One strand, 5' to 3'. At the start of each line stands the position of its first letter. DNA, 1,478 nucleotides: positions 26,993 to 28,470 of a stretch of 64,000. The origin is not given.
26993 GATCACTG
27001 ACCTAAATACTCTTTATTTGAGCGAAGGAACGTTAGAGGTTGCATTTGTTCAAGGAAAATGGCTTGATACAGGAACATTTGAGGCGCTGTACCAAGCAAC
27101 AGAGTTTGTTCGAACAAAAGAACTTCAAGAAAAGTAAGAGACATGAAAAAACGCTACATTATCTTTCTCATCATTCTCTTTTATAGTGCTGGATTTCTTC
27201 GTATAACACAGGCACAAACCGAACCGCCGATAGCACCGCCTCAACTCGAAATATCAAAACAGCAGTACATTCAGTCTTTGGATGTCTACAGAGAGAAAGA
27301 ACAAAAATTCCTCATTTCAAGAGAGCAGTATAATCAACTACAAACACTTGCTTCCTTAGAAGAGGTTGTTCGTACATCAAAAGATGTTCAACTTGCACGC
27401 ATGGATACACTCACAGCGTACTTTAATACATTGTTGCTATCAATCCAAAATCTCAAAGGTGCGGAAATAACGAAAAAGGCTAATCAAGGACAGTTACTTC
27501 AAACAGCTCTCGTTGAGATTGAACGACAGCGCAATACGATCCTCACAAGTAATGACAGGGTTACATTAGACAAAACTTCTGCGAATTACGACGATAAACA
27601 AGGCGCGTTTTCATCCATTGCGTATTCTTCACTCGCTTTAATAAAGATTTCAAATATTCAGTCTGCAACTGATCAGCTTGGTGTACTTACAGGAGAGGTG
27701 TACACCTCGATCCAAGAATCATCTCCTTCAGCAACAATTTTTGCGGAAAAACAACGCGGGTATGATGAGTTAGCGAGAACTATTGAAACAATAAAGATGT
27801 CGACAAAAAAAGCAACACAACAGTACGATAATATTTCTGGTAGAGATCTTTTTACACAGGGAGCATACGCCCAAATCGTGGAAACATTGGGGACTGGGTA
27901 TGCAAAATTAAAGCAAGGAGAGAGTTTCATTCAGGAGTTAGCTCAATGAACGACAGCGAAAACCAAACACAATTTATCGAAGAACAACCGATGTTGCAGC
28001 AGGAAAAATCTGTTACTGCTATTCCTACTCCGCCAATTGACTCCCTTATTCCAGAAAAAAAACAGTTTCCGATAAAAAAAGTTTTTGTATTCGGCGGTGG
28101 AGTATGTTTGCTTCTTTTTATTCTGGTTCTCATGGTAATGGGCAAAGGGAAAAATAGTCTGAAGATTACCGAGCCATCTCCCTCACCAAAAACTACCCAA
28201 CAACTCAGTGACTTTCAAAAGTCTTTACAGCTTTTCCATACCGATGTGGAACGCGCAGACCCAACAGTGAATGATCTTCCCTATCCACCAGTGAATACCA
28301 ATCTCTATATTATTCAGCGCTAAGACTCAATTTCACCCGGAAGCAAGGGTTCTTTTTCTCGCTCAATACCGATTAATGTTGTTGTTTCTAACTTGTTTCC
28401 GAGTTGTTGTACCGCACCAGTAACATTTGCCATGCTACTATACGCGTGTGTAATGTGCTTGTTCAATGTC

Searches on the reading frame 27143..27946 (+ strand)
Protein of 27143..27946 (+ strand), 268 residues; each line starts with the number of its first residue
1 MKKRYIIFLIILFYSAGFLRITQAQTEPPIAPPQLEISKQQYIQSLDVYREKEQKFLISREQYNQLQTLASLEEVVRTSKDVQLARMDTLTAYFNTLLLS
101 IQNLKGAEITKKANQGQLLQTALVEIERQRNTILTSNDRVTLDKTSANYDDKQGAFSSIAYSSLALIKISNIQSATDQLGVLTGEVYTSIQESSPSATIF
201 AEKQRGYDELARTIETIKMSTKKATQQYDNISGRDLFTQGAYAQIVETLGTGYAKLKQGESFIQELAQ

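Call 4: search_protein_families(library=pfam, proteins=[window:27143-27946:+], max_evalue=1)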
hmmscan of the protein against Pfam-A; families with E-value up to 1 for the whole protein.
window:27143-27946:+ (268 aa): 1 family
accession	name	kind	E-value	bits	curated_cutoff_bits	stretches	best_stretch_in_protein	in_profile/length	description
PF07303.18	Occludin_ELL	-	0.41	11.9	31.2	1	199-265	16-78/101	Occludin homology domain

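Call 6: search_protein_families(library=ncbifam, proteins=[window:27143-27946:+], max_evalue=1)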
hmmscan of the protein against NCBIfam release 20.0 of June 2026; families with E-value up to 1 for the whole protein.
window:27143-27946:+ (268 aa): 0 families

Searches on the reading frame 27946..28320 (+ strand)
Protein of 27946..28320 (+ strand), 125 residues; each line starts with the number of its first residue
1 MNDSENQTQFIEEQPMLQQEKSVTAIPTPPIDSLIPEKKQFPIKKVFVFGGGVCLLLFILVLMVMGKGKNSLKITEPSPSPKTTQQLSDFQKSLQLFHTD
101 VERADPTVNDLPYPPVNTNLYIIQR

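Call 4: search_protein_families(library=pfam, proteins=[window:27946-28320:+], max_evalue=1)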
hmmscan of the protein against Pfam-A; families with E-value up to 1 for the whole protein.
window:27946-28320:+ (125 aa): 0 families

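Call 6: search_protein_families(library=ncbifam, proteins=[window:27946-28320:+], max_evalue=1)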
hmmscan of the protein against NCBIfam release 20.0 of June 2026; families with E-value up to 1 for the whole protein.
window:27946-28320:+ (125 aa): 1 family
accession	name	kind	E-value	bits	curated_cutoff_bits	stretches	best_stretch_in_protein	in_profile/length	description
TIGR04561.1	membra_charge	hypoth_equivalog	0.12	12.6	30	1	45-68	19-42/82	TIGR04561 family membrane protein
